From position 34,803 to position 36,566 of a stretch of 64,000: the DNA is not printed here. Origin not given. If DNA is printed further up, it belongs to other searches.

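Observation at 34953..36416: Unrecognisable 487-aa protein with a tandem C-terminal repeat, divergently transcribed between the biosynthetic operon and terD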

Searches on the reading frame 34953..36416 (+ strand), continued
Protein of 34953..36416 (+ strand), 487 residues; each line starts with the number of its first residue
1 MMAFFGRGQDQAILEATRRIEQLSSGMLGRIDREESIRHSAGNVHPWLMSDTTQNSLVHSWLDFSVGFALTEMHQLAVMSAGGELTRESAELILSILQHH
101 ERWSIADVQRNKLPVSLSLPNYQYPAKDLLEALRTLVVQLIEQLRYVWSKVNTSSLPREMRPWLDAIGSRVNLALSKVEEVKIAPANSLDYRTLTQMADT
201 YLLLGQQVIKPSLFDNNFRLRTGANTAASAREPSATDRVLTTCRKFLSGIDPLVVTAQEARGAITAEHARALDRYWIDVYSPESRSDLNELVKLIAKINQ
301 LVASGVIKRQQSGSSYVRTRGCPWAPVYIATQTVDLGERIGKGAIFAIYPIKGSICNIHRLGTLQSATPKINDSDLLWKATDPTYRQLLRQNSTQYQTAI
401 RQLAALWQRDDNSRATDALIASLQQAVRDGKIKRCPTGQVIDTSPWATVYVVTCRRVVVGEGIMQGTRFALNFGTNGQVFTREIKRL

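Call 79: search_protein_families(library=pfam, proteins=[L016:6076-7893:+, L016:8061-9731:+, L016:11294-12025:+, L016:12200-14083:-, L018:1577-3988:+, L018:5312-5845:+, L023:6843-7769:+, L023:6277-6810:+, L023:5022-6317:+, L024:5415-7103:+], max_evalue=0.001)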
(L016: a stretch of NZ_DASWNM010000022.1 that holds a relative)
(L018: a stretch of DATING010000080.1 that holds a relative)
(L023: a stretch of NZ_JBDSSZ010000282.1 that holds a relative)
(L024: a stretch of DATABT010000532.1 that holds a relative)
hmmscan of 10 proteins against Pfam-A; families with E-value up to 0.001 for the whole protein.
L016:6076-7893:+ (605 aa): 1 family
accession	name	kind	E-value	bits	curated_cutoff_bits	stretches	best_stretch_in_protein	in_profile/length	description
PF08309.17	LVIVD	-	1.2e-05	25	20.2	0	99-131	6-39/42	LVIVD repeat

L016:8061-9731:+ (556 aa): 17 families
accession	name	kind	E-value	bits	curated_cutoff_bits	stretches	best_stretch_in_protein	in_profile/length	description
PF00005.33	ABC_tran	-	5.9e-48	163.4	25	2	19-183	3-137/137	ABC transporter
PF12848.13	ABC_tran_Xtn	-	6.4e-23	81.1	25.9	1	222-310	1-85/85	ABC transporter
PF13304.12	AAA_21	-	1.5e-16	61.8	27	0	31-48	3-20/304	AAA domain, putative AbiEii toxin, Type IV TA system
PF13476.12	AAA_23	-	3.2e-08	34.9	27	0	32-47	24-39/201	AAA domain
PF13555.12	AAA_29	-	1e-07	32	27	0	339-363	15-39/61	P-loop containing region of AAA domain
PF13401.12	AAA_22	-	4.3e-07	30.7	27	0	349-492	8-121/130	AAA domain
PF13521.12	AAA_28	-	6.7e-06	26.9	27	0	32-50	4-22/164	AAA domain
PF13604.12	AAA_30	-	6.7e-06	26.4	27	0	349-494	21-124/191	AAA domain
PF02463.25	SMC_N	-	1.3e-05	25.2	40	0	433-499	140-202/220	RecF/RecN/SMC N terminal domain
PF13191.12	AAA_16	-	1.5e-05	26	32.6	0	345-465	21-140/167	AAA ATPase domain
PF03193.22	RsgA_GTPase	-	1.8e-05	25.1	30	0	346-372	106-132/174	RsgA GTPase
PF05729.18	NACHT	-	0.00015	22.1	26.7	0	348-370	2-24/167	NACHT domain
PF00006.31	ATP-synt_ab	-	0.00019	21.6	29.5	0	19-51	6-38/213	ATP synthase alpha/beta family, nucleotide-binding domain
PF20720.3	nSTAND3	-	0.00037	20.6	27.2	0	349-370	20-41/155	Novel STAND NTPase 3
PF13173.12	AAA_14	-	0.00067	20.1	27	0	349-370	5-26/129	AAA domain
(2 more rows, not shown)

L016:11294-12025:+ (243 aa): 1 family
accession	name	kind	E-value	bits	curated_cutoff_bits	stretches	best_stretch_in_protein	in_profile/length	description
PF03734.19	YkuD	-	3.1e-25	89.9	23.4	1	87-206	3-139/146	L,D-transpeptidase catalytic domain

L016:12200-14083:- (627 aa): 2 families
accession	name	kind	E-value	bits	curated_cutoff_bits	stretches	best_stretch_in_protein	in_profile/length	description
PF06315.17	AceK_kinase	-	2.5e-108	361.9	29.3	1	366-620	2-256/256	Isocitrate dehydrogenase kinase/phosphatase (AceK) kinase domain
PF20423.3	AceK_regulatory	-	6.2e-75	252.6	25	1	68-360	1-298/302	Isocitrate dehydrogenase kinase/phosphatase (AceK), regulatory domain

L018:1577-3988:+ (803 aa): 3 families
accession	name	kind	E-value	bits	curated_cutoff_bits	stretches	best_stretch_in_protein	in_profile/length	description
PF00122.25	E1-E2_ATPase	-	4.3e-49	166.9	28.1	1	287-467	2-181/181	E1-E2 ATPase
PF00702.32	Hydrolase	-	6e-34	118.6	26.4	1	484-701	2-190/191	haloacid dehalogenase-like hydrolase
PF00403.32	HMA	-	2e-07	31.7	24.8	1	99-145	15-61/62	Heavy-metal-associated domain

L018:5312-5845:+ (177 aa): 0 families

L023:6843-7769:+ (308 aa): 4 families
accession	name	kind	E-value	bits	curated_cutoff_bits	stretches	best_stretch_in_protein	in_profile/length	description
PF20434.5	BD-FAE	-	2.6e-17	63.5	26.8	1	59-255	4-215/215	BD-FAE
PF00326.27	Peptidase_S9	-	4.5e-13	49.6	22.6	1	217-278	130-193/213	Prolyl oligopeptidase family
PF07859.19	Abhydrolase_3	-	8e-12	45.8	25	1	76-274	6-208/210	alpha/beta hydrolase fold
PF01738.24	DLH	-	8.3e-05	22.7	21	0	230-273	144-187/217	Dienelactone hydrolase family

L023:6277-6810:+ (177 aa): 3 families
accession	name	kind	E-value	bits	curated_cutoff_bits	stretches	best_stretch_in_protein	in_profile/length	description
PF00583.31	Acetyltransf_1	-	6.5e-19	68.8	20.7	1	63-161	24-115/116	Acetyltransferase (GNAT) family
PF13508.13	Acetyltransf_7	-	3.3e-11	43.8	27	1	76-157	6-78/84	Acetyltransferase (GNAT) domain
PF13673.13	Acetyltransf_10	-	7.5e-07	29.6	23.6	1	97-158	52-104/128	Acetyltransferase (GNAT) domain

L023:5022-6317:+ (431 aa): 1 family
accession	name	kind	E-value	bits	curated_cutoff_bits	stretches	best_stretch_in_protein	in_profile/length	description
PF01553.26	Acyltransferase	-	2.6e-12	47.1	23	1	66-197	13-131/132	Acyltransferase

L024:5415-7103:+ (562 aa): 20 families
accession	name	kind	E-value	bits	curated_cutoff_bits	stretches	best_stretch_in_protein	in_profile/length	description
PF00005.33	ABC_tran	-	7.5e-49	166.3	25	2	24-188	3-137/137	ABC transporter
PF12848.13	ABC_tran_Xtn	-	1.2e-23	83.4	25.9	1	227-315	1-85/85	ABC transporter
PF13304.12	AAA_21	-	1.7e-19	71.5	27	0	460-500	255-299/304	AAA domain, putative AbiEii toxin, Type IV TA system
PF02463.25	SMC_N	-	4.9e-08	33.1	40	0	444-512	136-209/220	RecF/RecN/SMC N terminal domain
PF13555.12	AAA_29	-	8.5e-08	32.3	27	0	22-49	12-39/61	P-loop containing region of AAA domain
PF13476.12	AAA_23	-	1.2e-07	33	27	0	36-52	23-39/201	AAA domain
PF03193.22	RsgA_GTPase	-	1.9e-07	31.5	30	0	337-382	93-137/174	RsgA GTPase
PF13401.12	AAA_22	-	3e-07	31.2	27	0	354-497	8-121/130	AAA domain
PF13191.12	AAA_16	-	5.5e-07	30.7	32.6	0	352-470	25-140/167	AAA ATPase domain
PF13604.12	AAA_30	-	5.6e-06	26.7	27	0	354-499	21-124/191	AAA domain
PF13521.12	AAA_28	-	7e-06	26.8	27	0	37-55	4-22/164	AAA domain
PF00004.35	AAA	-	1.4e-05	26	21.2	0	355-379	2-26/131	ATPase family associated with various cellular activities (AAA)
PF20720.3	nSTAND3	-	1.8e-05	25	27.2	0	348-378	14-44/155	Novel STAND NTPase 3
PF05729.18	NACHT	-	2e-05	25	26.7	0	353-377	2-26/167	NACHT domain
PF01926.29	MMR_HSR1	-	2.6e-05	24.7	21.9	0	35-58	2-25/113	50S ribosome-binding GTPase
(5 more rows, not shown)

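Call 89: find_related_loci(query=A7, collection=metagenome_contigs, flank=10000)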
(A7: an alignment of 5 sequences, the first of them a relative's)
Query A7 (508 aa) in metagenome_contigs; peptide patterns used: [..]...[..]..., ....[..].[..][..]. (x = any residue, [..] = any of these).
84 stretches matched a pattern; 6 encode a relative of the query (tblastn E <= 1e-3); 6 distinct loci.
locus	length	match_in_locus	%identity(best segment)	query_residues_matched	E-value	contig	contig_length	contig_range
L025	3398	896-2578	43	4-508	3e-135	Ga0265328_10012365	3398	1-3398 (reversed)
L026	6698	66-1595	37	18-503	1e-77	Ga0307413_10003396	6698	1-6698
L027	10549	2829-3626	28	273-504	2e-16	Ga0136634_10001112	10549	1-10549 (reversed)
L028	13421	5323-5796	30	281-501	3e-10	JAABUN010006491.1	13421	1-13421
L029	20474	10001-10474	30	281-501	5e-9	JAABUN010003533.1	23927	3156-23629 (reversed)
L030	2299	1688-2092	38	281-501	3e-8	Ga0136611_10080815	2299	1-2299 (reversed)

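Call 92: search_protein_families(library=pfam, proteins=[L028:2017-4542:+, L029:5858-8782:+, L028:7080-8840:+, L027:4375-5655:+, L027:1-726:+, L026:2870-3577:-, L026:3941-4537:-, L025:3-401:+, L025:3000-3398:-, L028:6059-6346:-], max_evalue=0.001)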
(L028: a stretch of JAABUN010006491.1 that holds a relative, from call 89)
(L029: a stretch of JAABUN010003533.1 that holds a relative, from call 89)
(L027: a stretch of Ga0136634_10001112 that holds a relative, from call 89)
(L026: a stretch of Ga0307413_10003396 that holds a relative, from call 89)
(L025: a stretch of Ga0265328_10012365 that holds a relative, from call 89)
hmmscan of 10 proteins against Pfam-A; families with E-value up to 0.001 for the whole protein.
L028:2017-4542:+ (841 aa): 8 families
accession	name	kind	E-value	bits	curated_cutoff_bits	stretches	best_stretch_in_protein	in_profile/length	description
PF00563.25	EAL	-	1.8e-71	240.7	31.3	1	516-746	3-234/236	EAL domain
PF08448.16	PAS_4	-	8.1e-29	100.5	23.1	3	2-94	18-109/110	PAS fold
PF00990.26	GGDEF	-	1.3e-24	87.2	23.8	1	348-492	1-150/161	Diguanylate cyclase, GGDEF domain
PF00989.32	PAS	-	1.9e-19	70.2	22.6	2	224-334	2-113/113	PAS fold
PF08447.18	PAS_3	-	1.1e-17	64.5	25.6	2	246-316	2-73/89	PAS fold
PF13426.13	PAS_9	-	1.9e-11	44.6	27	0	3-92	15-103/103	PAS domain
PF07508.19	Recombinase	-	1.1e-05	26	21.1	1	785-824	8-47/102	Recombinase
PF13188.13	PAS_8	-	0.00031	21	21.8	0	223-280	1-56/65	PAS domain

L029:5858-8782:+ (974 aa): 8 families
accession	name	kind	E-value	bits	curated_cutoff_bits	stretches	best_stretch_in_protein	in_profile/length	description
PF00563.25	EAL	-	1.2e-69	234.7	31.3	1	649-879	3-234/236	EAL domain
PF08448.16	PAS_4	-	4.1e-39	133.7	23.1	4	118-227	1-109/110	PAS fold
PF00989.32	PAS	-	5.3e-31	107.4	22.6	2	357-467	2-113/113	PAS fold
PF00990.26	GGDEF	-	4.5e-25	88.7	23.8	1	481-626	1-151/161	Diguanylate cyclase, GGDEF domain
PF13426.13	PAS_9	-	9.9e-23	80.8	27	3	6-89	10-93/103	PAS domain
PF08447.18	PAS_3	-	7.7e-21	74.6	25.6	2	379-446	2-70/89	PAS fold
PF13188.13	PAS_8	-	1.8e-09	37.6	21.8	1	356-412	1-57/65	PAS domain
PF07508.19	Recombinase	-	7.2e-06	26.6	21.1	1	918-957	8-47/102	Recombinase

L028:7080-8840:+ (586 aa): 2 families
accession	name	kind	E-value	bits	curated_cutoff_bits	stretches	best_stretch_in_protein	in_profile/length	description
PF01964.24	ThiC_Rad_SAM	-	7.3e-189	628.3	25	1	125-545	1-419/420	Radical SAM ThiC family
PF13667.11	ThiC-associated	-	8.6e-25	86.8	27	1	14-82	1-81/81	ThiC-associated domain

L027:4375-5655:+ (426 aa): 2 families
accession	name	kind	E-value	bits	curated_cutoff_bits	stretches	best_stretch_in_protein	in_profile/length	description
PF05977.19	MFS_3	-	3.9e-35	121.7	27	1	10-411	4-392/524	Transmembrane secretion effector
PF07690.21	MFS_1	-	3.8e-22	79.1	33.4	1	22-235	1-212/347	Major Facilitator Superfamily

L027:1-726:+ (241 aa): 1 family
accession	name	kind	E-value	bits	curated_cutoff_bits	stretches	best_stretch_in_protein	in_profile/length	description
PF01053.26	Cys_Met_Meta_PP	-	8.9e-63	212.5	27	1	2-235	188-380/381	Cys/Met metabolism PLP-dependent enzyme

L026:2870-3577:- (235 aa): 0 families

L026:3941-4537:- (198 aa): 0 families

L025:3-401:+ (132 aa): 1 family
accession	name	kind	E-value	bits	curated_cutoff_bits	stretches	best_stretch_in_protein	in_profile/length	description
PF01336.31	tRNA_anti-codon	-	0.0003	21.1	27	1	3-46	27-71/75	OB-fold nucleic acid binding domain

L025:3000-3398:- (132 aa): 0 families

L028:6059-6346:- (95 aa): 0 families

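Call 95: search_dna_similar(query=window:34956-36413:+, collection=plasmids, mode=protein, max_evalue=0.001)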
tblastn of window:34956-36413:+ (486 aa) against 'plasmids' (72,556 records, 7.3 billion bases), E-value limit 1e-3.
No match.

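Call 96: search_dna_similar(query=window:34956-36413:+, collection=phages, mode=protein, max_evalue=0.001)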
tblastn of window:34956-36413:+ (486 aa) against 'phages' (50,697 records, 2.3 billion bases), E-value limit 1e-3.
No match.

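Call 97: find_related_loci(query=A7, collection=viral_contigs, flank=8000)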
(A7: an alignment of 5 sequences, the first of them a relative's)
Query A7 (508 aa) in viral_contigs; peptide patterns used: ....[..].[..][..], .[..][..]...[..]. (x = any residue, [..] = any of these).
28 stretches matched a pattern, but none encodes a relative of the query by tblastn (E <= 1e-3).

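Call 98: search_dna_similar(query=P0006, collection=plasmids, mode=protein, max_evalue=0.001)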
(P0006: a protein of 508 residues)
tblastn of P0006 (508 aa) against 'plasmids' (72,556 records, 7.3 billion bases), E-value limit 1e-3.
Records with a match: 3; places in all: 3; records where one place covers at least 80% of the query: 0.
Best place of each record, by identity: <60% 3.
By first word of the organism name: Leptolyngbya 2; Chroococcidiopsis 1.
By predicted mobility (MOB-suite, as given by PLSDB): non-mobilizable 2; conjugative 1.
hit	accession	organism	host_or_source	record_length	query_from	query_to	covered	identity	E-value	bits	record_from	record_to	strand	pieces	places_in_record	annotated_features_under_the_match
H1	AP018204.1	Leptolyngbya boryana NIES-2135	-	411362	11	361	69%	25.1%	6e-9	67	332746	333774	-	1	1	hypothetical protein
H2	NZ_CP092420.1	Leptolyngbya boryana IU 594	-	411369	11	361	69%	25.1%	6e-9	67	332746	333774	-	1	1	hypothetical protein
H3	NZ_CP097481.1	Chroococcidiopsis sp. CCNUC1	cell culture,soil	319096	11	361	69%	23.5%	3e-6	58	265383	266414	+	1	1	hypothetical protein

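Call 99: search_dna_similar(query=P0022, collection=plasmids, mode=protein, max_evalue=0.001)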
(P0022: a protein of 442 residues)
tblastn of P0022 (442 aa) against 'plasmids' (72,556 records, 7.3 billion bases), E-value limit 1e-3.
Records with a match: 14; places in all: 14; records where one place covers at least 80% of the query: 6.
Best place of each record, by identity: <60% 14.
By first word of the organism name: Mycobacterium 6; Deinococcus 5; Leptolyngbya 2; Chroococcidiopsis 1.
By predicted mobility (MOB-suite, as given by PLSDB): non-mobilizable 7; mobilizable 6; conjugative 1.
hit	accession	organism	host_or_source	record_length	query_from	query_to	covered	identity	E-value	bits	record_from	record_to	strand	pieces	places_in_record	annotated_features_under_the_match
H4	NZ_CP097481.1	Chroococcidiopsis sp. CCNUC1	cell culture,soil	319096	1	438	83%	45.0%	6e-57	319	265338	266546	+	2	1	hypothetical protein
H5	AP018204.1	Leptolyngbya boryana NIES-2135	-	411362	1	435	83%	42.0%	2e-53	299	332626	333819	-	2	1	hypothetical protein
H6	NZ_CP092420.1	Leptolyngbya boryana IU 594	-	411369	1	435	83%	42.0%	2e-53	299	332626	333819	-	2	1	hypothetical protein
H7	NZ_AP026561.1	Deinococcus aetherius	-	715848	10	435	81%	39.4%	6e-38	243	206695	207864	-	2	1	hypothetical protein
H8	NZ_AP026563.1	Deinococcus aetherius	-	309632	10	435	81%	37.5%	2e-31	216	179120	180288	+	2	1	hypothetical protein (x3)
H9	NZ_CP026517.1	Deinococcus sp. NW-56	whole organism,water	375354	10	430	80%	37.4%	2e-39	234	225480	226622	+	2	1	hypothetical protein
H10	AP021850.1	Deinococcus grandis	-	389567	8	240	53%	32.2%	5e-30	130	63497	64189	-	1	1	hypothetical protein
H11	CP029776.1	Deinococcus actinosclerus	mixed culture,wastewater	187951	8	240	53%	31.8%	2e-28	126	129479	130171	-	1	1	hypothetical protein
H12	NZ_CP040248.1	Mycobacterium avium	Homo sapiens,sputum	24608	4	173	38%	27.7%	5e-12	76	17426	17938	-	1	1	hypothetical protein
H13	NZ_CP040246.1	Mycobacterium avium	Homo sapiens,sputum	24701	4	173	38%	27.7%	5e-12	76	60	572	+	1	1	hypothetical protein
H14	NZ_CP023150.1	Mycobacterium intracellulare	Homo sapiens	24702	4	173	38%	27.7%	5e-12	76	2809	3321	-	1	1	hypothetical protein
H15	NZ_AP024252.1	Mycobacterium paraintracellulare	-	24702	4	173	38%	27.7%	5e-12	76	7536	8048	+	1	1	hypothetical protein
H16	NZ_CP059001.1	Mycobacterium avium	Homo sapiens,sputum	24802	4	173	38%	27.7%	5e-12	76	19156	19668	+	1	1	hypothetical protein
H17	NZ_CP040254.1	Mycobacterium avium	Homo sapiens,sputum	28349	4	173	38%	27.7%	5e-12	76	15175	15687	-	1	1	hypothetical protein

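Call 100: get_annotated_region(hit=H4, flank=8000)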
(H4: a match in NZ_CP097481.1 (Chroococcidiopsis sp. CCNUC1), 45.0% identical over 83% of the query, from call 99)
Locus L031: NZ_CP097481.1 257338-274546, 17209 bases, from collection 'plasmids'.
description: Chroococcidiopsis sp. CCNUC1 plasmid pA, complete sequence
organism: Chroococcidiopsis sp. CCNUC1 (NCBI taxid 2653189)
taxonomy: Bacteria; Cyanobacteriota; Cyanophyceae; Chroococcidiopsidales; Chroococcidiopsidaceae; Chroococcidiopsis; Chroococcidiopsis sp. CCNUC1
host: -; source: cell culture,soil; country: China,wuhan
typing (MOB-suite, as given by PLSDB): conjugative; relaxase MOBP; mating-pair formation MPF_T
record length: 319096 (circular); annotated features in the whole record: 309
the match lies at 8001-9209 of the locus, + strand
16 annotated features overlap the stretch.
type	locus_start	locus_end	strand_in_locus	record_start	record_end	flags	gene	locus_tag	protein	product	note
CDS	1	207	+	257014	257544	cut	-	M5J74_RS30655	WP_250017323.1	universal stress protein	-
CDS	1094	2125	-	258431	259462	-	-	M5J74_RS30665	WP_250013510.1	IS630 family transposase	-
CDS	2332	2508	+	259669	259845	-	-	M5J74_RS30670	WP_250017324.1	YHS domain-containing protein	-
CDS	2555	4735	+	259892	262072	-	-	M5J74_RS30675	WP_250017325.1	heavy metal translocating P-type ATPase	-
CDS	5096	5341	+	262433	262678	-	-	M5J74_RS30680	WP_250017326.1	DUF2933 domain-containing protein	-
CDS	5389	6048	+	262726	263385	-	-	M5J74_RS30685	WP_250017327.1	isoprenylcysteine carboxylmethyltransferase family protein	-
CDS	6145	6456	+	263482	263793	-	-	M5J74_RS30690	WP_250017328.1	DUF5676 family membrane protein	-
CDS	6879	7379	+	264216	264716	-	-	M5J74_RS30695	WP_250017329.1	DUF1269 domain-containing protein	-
CDS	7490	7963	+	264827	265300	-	-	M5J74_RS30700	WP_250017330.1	universal stress protein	-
CDS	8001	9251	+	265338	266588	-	-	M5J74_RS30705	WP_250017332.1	hypothetical protein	-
CDS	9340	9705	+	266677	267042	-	-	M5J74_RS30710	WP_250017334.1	hypothetical protein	-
CDS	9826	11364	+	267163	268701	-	-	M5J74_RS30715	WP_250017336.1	NAD(P)/FAD-dependent oxidoreductase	-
CDS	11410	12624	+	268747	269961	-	-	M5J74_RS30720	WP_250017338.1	FAD-dependent oxidoreductase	-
CDS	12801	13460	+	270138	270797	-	-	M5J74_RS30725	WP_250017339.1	methyltransferase domain-containing protein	-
CDS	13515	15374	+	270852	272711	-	glgP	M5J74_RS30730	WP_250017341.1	alpha-glucan family phosphorylase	-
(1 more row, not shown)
